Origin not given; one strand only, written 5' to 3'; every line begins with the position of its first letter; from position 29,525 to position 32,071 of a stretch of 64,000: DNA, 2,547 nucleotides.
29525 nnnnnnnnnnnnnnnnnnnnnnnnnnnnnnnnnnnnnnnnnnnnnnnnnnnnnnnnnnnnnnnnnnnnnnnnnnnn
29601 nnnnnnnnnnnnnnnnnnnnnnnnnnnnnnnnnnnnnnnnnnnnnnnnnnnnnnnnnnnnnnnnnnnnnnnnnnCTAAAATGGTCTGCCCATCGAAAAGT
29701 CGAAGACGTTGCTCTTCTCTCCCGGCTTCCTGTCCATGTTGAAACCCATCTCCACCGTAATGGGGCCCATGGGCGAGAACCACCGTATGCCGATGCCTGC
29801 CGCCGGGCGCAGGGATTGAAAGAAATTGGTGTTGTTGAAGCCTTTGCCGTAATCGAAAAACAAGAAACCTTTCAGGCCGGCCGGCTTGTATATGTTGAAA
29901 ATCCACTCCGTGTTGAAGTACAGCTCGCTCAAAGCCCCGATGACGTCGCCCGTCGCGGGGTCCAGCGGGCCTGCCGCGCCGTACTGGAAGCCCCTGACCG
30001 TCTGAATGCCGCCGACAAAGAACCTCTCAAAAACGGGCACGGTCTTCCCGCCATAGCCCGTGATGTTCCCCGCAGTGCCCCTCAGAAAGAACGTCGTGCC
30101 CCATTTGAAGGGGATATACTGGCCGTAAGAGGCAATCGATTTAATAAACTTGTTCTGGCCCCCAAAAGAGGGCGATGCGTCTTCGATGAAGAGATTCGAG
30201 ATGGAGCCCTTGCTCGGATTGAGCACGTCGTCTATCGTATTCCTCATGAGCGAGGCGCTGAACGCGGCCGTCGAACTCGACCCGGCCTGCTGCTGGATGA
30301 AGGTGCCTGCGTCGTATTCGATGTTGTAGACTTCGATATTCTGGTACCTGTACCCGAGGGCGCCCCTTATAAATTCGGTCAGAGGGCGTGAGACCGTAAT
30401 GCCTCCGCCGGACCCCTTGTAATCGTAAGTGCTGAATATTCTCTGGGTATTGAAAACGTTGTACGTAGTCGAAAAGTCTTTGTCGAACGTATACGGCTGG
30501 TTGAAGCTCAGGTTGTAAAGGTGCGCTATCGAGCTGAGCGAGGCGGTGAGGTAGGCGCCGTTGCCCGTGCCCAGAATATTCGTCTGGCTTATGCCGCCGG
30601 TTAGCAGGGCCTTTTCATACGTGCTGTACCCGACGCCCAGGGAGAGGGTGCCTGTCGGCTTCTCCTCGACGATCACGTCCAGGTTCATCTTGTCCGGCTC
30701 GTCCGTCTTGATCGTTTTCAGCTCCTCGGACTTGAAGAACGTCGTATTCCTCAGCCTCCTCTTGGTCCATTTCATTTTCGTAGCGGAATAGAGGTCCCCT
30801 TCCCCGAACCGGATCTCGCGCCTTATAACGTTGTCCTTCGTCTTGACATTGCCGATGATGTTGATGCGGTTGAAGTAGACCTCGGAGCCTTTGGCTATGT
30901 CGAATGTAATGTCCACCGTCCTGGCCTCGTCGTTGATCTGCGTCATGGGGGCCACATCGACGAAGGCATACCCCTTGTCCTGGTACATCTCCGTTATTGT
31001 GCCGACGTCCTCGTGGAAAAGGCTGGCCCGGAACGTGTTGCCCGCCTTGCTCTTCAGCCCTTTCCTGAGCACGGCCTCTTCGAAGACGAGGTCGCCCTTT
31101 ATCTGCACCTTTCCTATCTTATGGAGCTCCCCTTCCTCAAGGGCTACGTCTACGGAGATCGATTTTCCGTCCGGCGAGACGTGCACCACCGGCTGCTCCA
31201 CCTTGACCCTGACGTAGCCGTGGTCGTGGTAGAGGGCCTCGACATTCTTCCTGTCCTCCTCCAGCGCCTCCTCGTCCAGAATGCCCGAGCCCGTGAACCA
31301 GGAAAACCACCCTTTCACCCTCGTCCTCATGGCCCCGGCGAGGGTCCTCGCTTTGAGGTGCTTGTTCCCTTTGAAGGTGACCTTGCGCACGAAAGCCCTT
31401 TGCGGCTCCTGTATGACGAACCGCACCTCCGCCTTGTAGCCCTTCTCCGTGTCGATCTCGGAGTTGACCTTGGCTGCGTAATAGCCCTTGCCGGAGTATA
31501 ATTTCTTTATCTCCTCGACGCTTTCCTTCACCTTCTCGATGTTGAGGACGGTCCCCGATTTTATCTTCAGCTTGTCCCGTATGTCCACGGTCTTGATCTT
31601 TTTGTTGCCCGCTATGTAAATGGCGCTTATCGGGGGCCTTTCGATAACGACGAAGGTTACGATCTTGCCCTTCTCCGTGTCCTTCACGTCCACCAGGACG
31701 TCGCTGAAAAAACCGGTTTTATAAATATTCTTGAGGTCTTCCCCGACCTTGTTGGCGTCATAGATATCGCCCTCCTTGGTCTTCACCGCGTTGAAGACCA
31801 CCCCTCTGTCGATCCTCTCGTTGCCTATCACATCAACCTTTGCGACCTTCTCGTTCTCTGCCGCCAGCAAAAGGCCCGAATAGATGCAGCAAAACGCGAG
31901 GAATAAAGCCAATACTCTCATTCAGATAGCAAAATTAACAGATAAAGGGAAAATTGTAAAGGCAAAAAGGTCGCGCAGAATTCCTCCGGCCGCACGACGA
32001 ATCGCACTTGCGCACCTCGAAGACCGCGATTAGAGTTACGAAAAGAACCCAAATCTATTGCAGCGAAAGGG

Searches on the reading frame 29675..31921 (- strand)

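Call 84: search_protein_families(library=pfam, proteins=[window:29675-31921:-], max_evalue=0.000001)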
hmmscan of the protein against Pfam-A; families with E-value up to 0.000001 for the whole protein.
window:29675-31921:- (748 aa): 3 families
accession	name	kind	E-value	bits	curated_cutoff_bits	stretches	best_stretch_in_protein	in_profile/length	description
PF07244.20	POTRA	-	4.4e-62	207.2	21.3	5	268-345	2-79/79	Surface antigen variable number repeat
PF01103.29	Omp85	-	4.8e-54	184.5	24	1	448-748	1-325/325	Omp85 superfamily domain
PF08479.16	POTRA_2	-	2.9e-10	40.3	24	0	97-153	2-58/76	POTRA domain, ShlB-type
